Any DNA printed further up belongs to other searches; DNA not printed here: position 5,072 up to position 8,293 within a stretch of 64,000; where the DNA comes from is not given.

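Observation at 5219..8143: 975-aa lipoprotein with ~36-Cys N-terminal region and ~10 G-x-G-h-h-h-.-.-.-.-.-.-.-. repeats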

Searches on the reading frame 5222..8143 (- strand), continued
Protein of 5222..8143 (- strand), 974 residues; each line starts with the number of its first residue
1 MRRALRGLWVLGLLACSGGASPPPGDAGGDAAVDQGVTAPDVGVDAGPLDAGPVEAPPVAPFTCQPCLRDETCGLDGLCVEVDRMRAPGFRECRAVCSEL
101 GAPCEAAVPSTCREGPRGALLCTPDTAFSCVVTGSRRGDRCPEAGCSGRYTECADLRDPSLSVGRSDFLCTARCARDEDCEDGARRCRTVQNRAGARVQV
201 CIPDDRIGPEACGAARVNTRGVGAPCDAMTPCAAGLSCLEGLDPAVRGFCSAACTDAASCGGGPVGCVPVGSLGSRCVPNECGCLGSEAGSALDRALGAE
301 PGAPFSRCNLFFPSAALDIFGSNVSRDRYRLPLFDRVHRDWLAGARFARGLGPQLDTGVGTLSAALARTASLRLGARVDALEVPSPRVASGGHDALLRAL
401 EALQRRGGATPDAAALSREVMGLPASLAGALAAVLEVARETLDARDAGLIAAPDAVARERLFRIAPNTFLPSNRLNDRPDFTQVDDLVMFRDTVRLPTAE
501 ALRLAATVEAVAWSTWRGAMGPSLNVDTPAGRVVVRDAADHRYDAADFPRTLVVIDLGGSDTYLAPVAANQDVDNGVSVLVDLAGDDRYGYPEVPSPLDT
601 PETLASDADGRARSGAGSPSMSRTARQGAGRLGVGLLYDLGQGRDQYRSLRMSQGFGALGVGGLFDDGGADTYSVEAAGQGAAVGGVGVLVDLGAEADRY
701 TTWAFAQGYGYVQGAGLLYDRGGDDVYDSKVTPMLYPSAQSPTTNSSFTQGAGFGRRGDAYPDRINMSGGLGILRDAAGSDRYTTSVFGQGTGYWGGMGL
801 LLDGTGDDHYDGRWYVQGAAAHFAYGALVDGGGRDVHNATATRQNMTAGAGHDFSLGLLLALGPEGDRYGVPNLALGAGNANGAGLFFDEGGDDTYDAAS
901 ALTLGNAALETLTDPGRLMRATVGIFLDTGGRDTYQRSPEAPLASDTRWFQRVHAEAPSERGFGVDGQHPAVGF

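Call 32: search_protein_representatives(alignment_id=A1)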
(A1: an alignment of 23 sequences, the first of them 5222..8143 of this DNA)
Query: 23 sequences, 969 profile positions. Proteins with E-value up to 0.001 (for the whole library): 4207; up to 1e-10: 3508; up to 1e-30: 2167. The best 150 are listed.
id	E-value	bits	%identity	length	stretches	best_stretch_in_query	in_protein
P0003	0.0e+00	1576.9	-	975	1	3-968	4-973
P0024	8.3e-219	745.5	-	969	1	5-967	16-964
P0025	6.5e-218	742.5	-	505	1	477-967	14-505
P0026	7.7e-212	722.4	-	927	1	3-966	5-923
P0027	4.6e-206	703.3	-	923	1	6-959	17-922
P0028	1.7e-204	698.2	-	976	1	11-966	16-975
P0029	3.4e-203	693.8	-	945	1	30-967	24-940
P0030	2.2e-193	661.4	-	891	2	264-967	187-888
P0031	2.4e-184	631.4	-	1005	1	17-944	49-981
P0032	2.1e-180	618.4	-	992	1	25-962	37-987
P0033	6.7e-180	616.7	-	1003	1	63-944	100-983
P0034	3.7e-178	610.9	-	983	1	7-964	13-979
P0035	4.4e-178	610.7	-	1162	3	613-965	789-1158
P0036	1.0e-175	602.9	-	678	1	310-960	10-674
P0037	8.2e-175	599.9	-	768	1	272-962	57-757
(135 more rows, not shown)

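Call 37: search_protein_families(library=pfam, alignment_id=A2, max_evalue=0.01)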
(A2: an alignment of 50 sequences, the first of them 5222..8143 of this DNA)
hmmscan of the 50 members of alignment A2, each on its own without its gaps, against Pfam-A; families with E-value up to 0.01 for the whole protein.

A. member 1, window:5222-8143:- (974 aa): 0 families

B. families by the number of members that match (of 50 scanned): 8 families
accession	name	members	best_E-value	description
PF13646.12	HEAT_2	1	1.8e-23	HEAT repeats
PF02985.28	HEAT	1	8.8e-12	HEAT repeat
PF01833.30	TIG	1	7.2e-10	IPT/TIG domain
PF05887.16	Trypan_PARP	1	5.3e-06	Procyclic acidic repetitive protein (PARP)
PF20773.4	InhA-like_MAM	1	4.7e-05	Immune inhibitor A-like, MAM domain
PF13513.12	HEAT_EZ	1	0.0004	HEAT-like repeat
PF24507.1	Ig_CFAP65_4th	1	0.0031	CFAP65, fourth Ig-like domain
PF00095.26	WAP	1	0.0071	WAP-type (Whey Acidic Protein) 'four-disulfide core'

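Call 40: find_related_loci(query=A1, collection=genome_contigs, flank=6000)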
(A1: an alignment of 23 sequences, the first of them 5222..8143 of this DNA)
Query A1 (974 aa) in genome_contigs; peptide patterns used: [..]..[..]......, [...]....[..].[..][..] (x = any residue, [..] = any of these).
599 stretches matched a pattern (row limit reached: there are more); 540 encode a relative of the query (tblastn E <= 1e-3); the best 80 are kept; 80 distinct loci.
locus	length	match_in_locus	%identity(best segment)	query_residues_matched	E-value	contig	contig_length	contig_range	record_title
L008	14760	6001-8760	61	48-966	0e+0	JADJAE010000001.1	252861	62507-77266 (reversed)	MAG: Deltaproteobacteria bacterium isolate AalW_18-Q3-R10-53_BATAC.29 tig00009471-10-2531010, whole genome shotgun seque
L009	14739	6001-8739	64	57-966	0e+0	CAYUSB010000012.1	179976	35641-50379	MAG TPA_asm: uncultured Myxococcaceae bacterium isolate binchicken_co266_258 genome assembly, contig: NODE_171_length_17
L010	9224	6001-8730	59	62-974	0e+0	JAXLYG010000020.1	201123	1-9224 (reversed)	MAG: Polyangiales bacterium isolate STL-MYX7 C1.48.fa-20, whole genome shotgun sequence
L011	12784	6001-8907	58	1-966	0e+0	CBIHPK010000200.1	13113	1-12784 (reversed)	MAG TPA_asm: uncultured Myxococcaceae bacterium isolate SRR18156209_binner13_Refined_17 genome assembly, contig: ERZ2733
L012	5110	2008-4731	60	63-974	0e+0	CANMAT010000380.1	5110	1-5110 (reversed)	MAG: Deltaproteobacteria bacterium isolate ZE-Jul18-30 genome assembly, contig: ZE-Jul18-C28532, whole genome shotgun se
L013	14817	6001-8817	58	24-967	0e+0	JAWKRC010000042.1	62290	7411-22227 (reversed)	MAG: Polyangiales bacterium isolate ABC2.122 ABC2.122.fa-42, whole genome shotgun sequence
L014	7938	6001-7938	52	59-935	2e-177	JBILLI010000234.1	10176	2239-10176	MAG: Polyangiales bacterium isolate ME2017-07-27_3300044645_group7_bin3 Rohwer_bin1483_scaffold_7283_c1, whole genome sh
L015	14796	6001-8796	42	11-974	5e-148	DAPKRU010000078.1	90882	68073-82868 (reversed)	MAG TPA_asm: Polyangiaceae bacterium LLY-WYZ-15_(1-7) isolate LLY-WYZ-15_3 k141_246444, whole genome shotgun sequence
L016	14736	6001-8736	50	31-971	0e+0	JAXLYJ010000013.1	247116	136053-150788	MAG: Polyangiales bacterium isolate STL-MYX10 C1.257.fa-13, whole genome shotgun sequence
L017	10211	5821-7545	46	394-966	2e-120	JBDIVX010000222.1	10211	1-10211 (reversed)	MAG: Polyangiales bacterium isolate Bin_29 NODE_2472_length_10211_cov_6.126735, whole genome shotgun sequence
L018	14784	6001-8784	39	1-974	5e-154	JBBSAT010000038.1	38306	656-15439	MAG: Polyangiales bacterium isolate La6_metabat2.038 La6_metabat2.038_K_1210139_L_38306_cov_13.0151, whole genome shotgu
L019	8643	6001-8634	39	64-974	1e-148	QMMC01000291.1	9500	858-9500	MAG: Deltaproteobacteria bacterium isolate B10_G4 B10_Guay4_scaffold_07598, whole genome shotgun sequence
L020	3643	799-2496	44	412-967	9e-107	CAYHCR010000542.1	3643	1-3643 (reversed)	MAG TPA_asm: uncultured Myxococcales bacterium isolate ERP119702_co1_232 genome assembly, contig: NODE_42343_length_3643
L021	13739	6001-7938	39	326-974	7e-99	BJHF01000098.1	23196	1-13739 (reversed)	Deltaproteobacteria bacterium LBMAG_Deltaproteobacteria_hypo.bin1 DNA, sequence098, whole genome shotgun sequence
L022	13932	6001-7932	41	326-967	1e-97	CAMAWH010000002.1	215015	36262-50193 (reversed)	MAG: Klebsiella pneumoniae isolate MaH-04nov19-8 genome assembly, contig: MaH-04nov19-C36, whole genome shotgun sequence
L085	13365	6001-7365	35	477-970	4e-50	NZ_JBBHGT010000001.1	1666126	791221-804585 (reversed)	Ramlibacter sp. PS3R-8 1, whole genome shotgun sequence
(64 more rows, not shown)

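Call 48: list_cluster_members(proteins=[L085:5392-7398:+, P0010, P0014, P0020, window:5222-8143:-])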
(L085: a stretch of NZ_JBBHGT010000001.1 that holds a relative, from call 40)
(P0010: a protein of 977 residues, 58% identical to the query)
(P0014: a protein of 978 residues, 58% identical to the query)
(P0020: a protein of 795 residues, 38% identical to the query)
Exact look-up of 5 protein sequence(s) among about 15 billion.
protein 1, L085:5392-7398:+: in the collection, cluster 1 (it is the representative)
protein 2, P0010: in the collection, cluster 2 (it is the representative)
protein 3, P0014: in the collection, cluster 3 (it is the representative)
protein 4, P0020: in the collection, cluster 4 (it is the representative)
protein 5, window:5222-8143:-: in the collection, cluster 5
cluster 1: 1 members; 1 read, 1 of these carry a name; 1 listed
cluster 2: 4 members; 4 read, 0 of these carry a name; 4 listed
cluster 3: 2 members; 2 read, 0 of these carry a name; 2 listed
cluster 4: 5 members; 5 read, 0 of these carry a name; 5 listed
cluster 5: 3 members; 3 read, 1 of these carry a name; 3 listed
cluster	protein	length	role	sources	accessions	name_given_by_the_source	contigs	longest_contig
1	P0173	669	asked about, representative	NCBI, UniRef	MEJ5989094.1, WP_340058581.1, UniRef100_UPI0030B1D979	hypothetical protein WG902_03780 [Ramlibacter sp. PS3R-8] | hypothetical protein n=1 Tax=Ramlibacter sp. PS3R-8 TaxID=3133437 RepID=UPI0030B1D979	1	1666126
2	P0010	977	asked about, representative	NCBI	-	-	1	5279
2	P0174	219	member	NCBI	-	-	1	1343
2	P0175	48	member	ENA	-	-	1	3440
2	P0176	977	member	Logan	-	-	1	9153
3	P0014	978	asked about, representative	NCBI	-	-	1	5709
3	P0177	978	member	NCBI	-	-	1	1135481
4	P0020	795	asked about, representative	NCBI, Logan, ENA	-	-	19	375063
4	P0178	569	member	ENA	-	-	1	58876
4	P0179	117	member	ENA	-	-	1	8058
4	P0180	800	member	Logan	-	-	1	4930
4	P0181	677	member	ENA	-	-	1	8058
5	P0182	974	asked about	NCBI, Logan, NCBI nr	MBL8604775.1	MAG: hypothetical protein JNK72_22805 [Myxococcales bacterium] | hypothetical protein [Myxococcales bacterium]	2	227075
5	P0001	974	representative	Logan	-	-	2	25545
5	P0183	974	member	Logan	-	-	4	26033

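Call 51: search_solved_structures(query=A2, max_evalue=10, show_alignments=3)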
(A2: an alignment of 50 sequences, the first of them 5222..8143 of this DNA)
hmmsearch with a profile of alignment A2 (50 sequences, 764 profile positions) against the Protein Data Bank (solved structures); distinct sequences matched with E-value up to 10: 25.
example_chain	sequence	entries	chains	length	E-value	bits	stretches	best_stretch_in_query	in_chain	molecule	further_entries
8ek4_A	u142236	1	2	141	0.015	17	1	121-235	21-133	Ice-binding protein TIP-99a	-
7zl1_B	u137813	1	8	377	0.27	12.9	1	146-230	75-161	Pentraxin-related protein PTX3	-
8s50_B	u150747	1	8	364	0.27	12.9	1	147-230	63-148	Pentraxin-related protein PTX3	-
7n6g_5E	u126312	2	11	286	0.28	12.8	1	67-219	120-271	FAP114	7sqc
7kfk_E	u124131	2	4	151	0.35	12.5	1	172-239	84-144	Rifin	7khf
3rpm_A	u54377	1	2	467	0.46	12.1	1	171-263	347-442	Beta-N-acetyl-hexosaminidase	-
6ec7_A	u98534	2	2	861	0.66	11.6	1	183-299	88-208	Lantibiotic dehydratase domain protein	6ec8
8f6r_A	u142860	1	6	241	0.88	11.2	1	118-301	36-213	De novo designed oligomeric protein C6-79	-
4tql_A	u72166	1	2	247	1.1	10.9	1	119-292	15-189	Three helix bundle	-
4v6m_A0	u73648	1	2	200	1.2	10.7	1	85-222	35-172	Apolipoprotein A-I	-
1av1_A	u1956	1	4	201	1.2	10.7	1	85-222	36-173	APOLIPOPROTEIN A-I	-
7kjr_C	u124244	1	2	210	1.2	10.7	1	87-222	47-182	Apolipoprotein A-I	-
8eqs_C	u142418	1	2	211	1.2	10.7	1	87-222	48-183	Apolipoprotein A-I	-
6pts_A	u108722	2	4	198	1.3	10.6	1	85-222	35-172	Apolipoprotein A-I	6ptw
2msc_A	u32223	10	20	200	1.3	10.6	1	85-222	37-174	Apolipoprotein A-I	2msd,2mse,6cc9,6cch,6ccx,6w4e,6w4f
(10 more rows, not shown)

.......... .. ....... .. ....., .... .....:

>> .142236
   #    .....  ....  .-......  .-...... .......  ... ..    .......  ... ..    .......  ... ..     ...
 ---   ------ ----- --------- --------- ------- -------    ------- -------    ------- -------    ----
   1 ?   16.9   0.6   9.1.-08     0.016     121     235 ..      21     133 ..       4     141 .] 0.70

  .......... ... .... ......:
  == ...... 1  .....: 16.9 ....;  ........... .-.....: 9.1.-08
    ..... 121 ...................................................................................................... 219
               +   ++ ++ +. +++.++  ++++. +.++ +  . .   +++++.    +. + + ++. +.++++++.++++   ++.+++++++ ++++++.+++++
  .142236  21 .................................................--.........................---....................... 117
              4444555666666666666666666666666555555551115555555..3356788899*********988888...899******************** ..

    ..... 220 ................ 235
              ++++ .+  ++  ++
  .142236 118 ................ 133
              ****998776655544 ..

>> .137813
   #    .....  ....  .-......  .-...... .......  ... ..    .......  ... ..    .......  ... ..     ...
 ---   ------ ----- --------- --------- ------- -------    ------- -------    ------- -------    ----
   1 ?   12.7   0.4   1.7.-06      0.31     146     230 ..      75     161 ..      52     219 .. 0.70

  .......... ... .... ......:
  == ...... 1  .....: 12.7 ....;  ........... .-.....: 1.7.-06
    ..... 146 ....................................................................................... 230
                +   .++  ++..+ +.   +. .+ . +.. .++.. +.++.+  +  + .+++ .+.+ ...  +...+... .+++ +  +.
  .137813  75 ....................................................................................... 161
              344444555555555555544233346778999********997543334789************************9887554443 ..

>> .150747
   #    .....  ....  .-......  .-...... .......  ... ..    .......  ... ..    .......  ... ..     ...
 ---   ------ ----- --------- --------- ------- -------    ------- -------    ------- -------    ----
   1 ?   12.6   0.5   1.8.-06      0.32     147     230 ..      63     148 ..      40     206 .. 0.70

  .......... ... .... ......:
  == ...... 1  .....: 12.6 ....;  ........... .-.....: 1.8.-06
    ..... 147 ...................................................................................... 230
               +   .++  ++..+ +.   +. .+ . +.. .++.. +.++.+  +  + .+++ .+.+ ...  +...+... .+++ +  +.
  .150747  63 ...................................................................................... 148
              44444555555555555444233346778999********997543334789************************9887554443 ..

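Call 61: find_homologous_proteins(query=A2, max_evalue=1e-10)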
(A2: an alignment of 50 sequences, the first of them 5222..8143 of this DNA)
Query A2 (50 sequences) (974 aa, profile of the alignment): 22 proteins with E <= 1e-10 among 8000 candidates.
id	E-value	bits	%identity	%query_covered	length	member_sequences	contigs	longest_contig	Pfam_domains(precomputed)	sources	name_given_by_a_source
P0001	6.6e-237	807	100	100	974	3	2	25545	-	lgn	-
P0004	1.4e-236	806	65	93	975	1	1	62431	-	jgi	-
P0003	1.2e-235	803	64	93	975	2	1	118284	-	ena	-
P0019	3.6e-233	795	60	93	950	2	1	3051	-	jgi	jgi:hypothetical protein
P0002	1.3e-230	786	65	96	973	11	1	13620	-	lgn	-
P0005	2.6e-229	782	60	99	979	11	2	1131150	-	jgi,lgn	-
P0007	1.9e-227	776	59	100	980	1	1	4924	-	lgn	-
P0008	4.7e-227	774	59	100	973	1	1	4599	-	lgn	-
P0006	2.0e-226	772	59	98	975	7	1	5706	-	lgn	-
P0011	1.7e-225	769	57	100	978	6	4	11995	-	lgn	-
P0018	1.8e-225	769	57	97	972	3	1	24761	-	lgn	-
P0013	4.1e-224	765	58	98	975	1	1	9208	-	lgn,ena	-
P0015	9.7e-224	763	59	94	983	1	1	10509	-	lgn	-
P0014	1.2e-223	763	58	97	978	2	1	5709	-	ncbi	-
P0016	7.9e-223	760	57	98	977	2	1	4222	-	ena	-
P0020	3.0e-163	563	38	40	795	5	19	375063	-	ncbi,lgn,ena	-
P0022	1.4e-116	409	34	42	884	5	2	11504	PF02985.29,PF13646.13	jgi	jgi:hypothetical protein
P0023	9.2e-75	271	34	20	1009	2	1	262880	-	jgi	jgi:hypothetical protein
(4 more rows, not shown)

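Call 77: search_protein_families(library=ncbifam, alignment_id=A2, max_evalue=0.01)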
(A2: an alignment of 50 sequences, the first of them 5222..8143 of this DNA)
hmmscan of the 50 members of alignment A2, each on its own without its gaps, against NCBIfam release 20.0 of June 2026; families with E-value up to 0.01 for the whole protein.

A. member 1, window:5222-8143:- (974 aa): 0 families

B. families by the number of members that match (of 50 scanned): 9 families
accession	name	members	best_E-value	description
NF012200.0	choice_anch_D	2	7.5e-06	choice-of-anchor D domain-containing protein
NF045915.1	PhycobilmeDegNblB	1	8.7e-11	phycobilisome degradation protein NblB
NF058597.1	CoaZ_rpt_PGGG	1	8.1e-09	choice-of-anchor Z repeating domain-containing protein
NF058515.1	phyc_lyase_CpcF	1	1.4e-07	C-phycocyanin alpha-cysteine-84 phycocyanobilin lyase subunit CpcF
NF058502.1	phyc_lyase_CpcE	1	9.9e-07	C-phycocyanin alpha-cysteine-84 phycocyanobilin lyase subunit CpcE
NF010374.0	PRK13800.1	1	7.3e-06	fumarate reductase/succinate dehydrogenase flavoprotein subunit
NF006940.0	PRK09422.1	1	0.0014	alcohol dehydrogenase AdhP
NF058505.1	phyc_lyase_CpeY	1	0.0021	C-phycoerythrin alpha-cysteine-82 phycoerythrobilin lyase CpeY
NF052252.1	flav_redu_LuxG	1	0.0073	flavin mononucleotide reductase LuxG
